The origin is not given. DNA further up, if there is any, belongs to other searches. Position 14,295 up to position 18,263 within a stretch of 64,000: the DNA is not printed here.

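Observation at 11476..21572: Six-gene operon coupling a complete nicotinamide-to-NAD salvage route to a radical SAM enzyme and a zeta/AvrRxo1-like kinase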

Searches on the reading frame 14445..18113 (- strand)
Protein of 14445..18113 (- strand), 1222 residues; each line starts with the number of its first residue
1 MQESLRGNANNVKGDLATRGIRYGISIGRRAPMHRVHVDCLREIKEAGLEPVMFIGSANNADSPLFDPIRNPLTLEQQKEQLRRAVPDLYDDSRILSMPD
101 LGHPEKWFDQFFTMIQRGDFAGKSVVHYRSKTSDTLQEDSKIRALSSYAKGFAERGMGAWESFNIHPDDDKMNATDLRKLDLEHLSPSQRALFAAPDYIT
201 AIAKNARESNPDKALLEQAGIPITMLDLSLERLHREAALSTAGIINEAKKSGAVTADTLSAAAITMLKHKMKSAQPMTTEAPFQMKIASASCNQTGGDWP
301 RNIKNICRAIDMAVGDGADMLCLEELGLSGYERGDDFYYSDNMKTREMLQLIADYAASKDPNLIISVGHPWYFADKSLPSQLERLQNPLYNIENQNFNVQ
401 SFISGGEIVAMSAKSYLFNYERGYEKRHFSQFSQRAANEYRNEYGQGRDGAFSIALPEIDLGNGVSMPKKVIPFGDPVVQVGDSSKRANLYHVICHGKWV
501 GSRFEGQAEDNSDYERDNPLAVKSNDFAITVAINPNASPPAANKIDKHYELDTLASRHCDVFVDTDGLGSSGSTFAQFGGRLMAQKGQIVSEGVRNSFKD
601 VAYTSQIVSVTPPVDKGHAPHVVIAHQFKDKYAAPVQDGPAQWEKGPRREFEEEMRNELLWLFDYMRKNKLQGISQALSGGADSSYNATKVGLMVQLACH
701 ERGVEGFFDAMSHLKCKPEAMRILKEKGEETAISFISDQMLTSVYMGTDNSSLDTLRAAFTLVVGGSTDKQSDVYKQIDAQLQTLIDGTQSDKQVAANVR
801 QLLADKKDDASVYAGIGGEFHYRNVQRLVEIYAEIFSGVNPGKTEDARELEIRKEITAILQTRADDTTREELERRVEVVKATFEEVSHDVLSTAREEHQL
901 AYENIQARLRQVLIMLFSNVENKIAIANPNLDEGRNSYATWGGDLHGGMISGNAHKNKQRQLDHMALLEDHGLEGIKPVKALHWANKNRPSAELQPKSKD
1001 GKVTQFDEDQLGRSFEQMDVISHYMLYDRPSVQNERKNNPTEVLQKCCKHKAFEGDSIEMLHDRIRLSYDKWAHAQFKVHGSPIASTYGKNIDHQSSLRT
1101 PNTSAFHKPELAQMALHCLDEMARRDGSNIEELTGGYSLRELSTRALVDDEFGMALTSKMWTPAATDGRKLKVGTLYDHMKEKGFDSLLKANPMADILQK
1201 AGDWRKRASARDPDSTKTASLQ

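Call 3: search_protein_families(library=pfam, proteins=[window:14445-18113:-], max_evalue=0.01)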
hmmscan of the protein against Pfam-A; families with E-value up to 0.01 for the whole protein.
window:14445-18113:- (1222 aa): 2 families
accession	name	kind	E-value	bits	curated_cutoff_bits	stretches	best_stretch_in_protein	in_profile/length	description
PF02540.23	NAD_synthase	-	2.8e-11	43.5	21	1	885-1048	83-229/242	NAD synthase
PF00795.27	CN_hydrolase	-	4.8e-06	26.5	23.2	1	286-426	1-122/256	Carbon-nitrogen hydrolase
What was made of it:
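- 14445..18113 (-): Trifunctional 1222-aa enzyme: a NadM-type NMN/NaMN adenylyltransferase domain (about residues 1-270), a nitrilase-type glutaminase (about 285-620) and an NAD synthetase domain (about 640-1050, with helical insertions). NAD_synthase and CN_hydrolase hits (call 3).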

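Call 4: search_protein_families(library=ncbifam, proteins=[window:14445-18113:-], max_evalue=0.01)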
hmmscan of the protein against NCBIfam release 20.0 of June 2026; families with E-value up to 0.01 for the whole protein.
window:14445-18113:- (1222 aa): 7 families
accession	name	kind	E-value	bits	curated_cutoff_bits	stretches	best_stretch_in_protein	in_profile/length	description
NF010588.0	PRK13981.1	equivalog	4.5e-27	94.6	479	2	284-439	4-139/546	NAD+ synthase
NF002730.0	PRK02628.1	equivalog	3.8e-20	71.6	473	2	285-503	13-186/677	NAD(+) synthase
TIGR00552.1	nadE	equivalog_domain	3.4e-09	36.3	63.65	1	890-1024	97-212/251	NAD(+) synthase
NF010587.0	PRK13980.1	equivalog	5.4e-05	22.5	255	0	877-945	88-156/267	NAD+ synthase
NF003786.0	PRK05379.1-2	equivalog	0.00015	21.1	397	1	17-182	10-160/354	bifunctional nicotinamide-nucleotide adenylyltransferase/Nudix hydroxylase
TIGR01527.1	arch_NMN_Atrans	equivalog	0.0024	17.4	181.2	1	24-115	2-91/167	nicotinamide-nucleotide adenylyltransferase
NF002243.0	PRK01153.1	subfamily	0.004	16.8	127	0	24-101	3-78/175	nicotinamide-nucleotide adenylyltransferase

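Call 24: search_protein_families(library=padloc, proteins=[window:14445-18113:-], max_evalue=0.01)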
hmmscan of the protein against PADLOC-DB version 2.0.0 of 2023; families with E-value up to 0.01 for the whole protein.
window:14445-18113:- (1222 aa): 0 families

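Call 25: search_protein_families(library=phrogs, proteins=[window:14445-18113:-], max_evalue=0.01)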
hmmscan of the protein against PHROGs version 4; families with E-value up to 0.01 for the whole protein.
window:14445-18113:- (1222 aa): 2 families
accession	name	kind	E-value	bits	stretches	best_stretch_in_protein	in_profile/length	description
phrog_36784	-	other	6.7e-08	32.4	1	870-948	380-455/594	NAD synthetase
phrog_395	-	other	1e-05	26.5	1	24-180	14-164/373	cytidyltransferase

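Call 66: search_solved_structures(query=window:14445-18113:-, max_evalue=0.01, show_alignments=2)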
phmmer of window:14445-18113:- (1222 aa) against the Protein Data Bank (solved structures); distinct sequences matched with E-value up to 0.01: 3.
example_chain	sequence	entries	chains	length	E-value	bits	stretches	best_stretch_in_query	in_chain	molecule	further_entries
3ilv_A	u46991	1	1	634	4.6e-28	100.9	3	516-763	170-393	Glutamine-dependent NAD(+) synthetase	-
4f4h_A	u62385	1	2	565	9.5e-12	46.8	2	284-431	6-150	Glutamine dependent NAD+ synthetase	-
6ofb_A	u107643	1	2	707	4.6e-09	37.9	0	624-759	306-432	Glutamine-dependent NAD(+) synthetase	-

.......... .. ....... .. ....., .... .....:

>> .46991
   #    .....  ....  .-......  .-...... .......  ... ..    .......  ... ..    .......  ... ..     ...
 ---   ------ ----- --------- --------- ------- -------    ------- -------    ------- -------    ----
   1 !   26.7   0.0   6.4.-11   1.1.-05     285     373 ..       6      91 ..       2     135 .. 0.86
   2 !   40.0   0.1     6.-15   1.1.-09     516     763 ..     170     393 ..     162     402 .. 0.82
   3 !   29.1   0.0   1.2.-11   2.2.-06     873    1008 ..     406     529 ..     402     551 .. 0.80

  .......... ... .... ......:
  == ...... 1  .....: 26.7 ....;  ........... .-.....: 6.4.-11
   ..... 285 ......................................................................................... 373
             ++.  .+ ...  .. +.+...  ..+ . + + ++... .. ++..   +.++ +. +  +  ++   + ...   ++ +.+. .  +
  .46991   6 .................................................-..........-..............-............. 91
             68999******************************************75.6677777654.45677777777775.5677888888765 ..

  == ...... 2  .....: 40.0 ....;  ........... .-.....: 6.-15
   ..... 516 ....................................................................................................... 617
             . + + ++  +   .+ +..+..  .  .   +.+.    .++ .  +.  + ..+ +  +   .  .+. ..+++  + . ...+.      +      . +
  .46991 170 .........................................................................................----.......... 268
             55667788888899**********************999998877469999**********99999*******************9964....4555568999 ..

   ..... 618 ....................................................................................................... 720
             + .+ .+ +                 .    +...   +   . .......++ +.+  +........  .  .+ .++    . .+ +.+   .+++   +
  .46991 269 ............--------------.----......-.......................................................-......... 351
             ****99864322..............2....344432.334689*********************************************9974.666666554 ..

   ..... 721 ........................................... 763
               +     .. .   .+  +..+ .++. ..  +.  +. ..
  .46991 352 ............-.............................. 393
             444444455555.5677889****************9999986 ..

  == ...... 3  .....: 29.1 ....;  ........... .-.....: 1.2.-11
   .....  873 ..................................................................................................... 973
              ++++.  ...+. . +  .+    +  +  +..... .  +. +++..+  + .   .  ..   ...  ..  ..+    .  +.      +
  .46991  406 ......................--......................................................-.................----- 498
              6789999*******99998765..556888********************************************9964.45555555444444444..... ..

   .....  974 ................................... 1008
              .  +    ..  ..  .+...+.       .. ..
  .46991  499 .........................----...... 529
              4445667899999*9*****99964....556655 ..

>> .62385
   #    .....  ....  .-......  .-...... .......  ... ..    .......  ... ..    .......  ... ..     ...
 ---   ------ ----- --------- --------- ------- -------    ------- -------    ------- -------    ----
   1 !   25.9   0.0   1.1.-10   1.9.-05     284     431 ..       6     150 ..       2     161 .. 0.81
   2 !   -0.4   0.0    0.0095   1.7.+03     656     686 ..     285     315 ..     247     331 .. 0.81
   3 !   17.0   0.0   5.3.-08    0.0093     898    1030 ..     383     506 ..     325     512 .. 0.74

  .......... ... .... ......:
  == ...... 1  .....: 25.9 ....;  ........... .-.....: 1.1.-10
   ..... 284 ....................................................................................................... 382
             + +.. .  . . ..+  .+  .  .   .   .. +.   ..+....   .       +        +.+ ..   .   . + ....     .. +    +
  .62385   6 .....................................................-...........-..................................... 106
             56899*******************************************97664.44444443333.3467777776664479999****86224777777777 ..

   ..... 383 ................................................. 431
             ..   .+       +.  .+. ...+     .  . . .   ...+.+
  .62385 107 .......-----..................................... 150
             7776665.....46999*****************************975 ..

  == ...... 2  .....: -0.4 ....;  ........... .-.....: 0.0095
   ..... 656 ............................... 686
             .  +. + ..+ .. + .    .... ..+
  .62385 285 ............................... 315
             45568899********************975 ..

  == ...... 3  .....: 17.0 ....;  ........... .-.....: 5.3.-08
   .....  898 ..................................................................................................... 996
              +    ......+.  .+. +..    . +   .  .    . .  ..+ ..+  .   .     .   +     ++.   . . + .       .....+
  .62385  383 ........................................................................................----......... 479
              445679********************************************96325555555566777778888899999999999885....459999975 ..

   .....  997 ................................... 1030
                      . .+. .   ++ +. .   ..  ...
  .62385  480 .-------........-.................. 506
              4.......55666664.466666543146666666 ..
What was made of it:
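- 14445..18113 (-): 3ilv glutamine-dependent NAD synthetase, E=4.6e-28 (call 66).
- On Glutamine-dependent NAD synthetase (type F NadE): 3ilv E=4.6e-28 over both domains (call 66).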
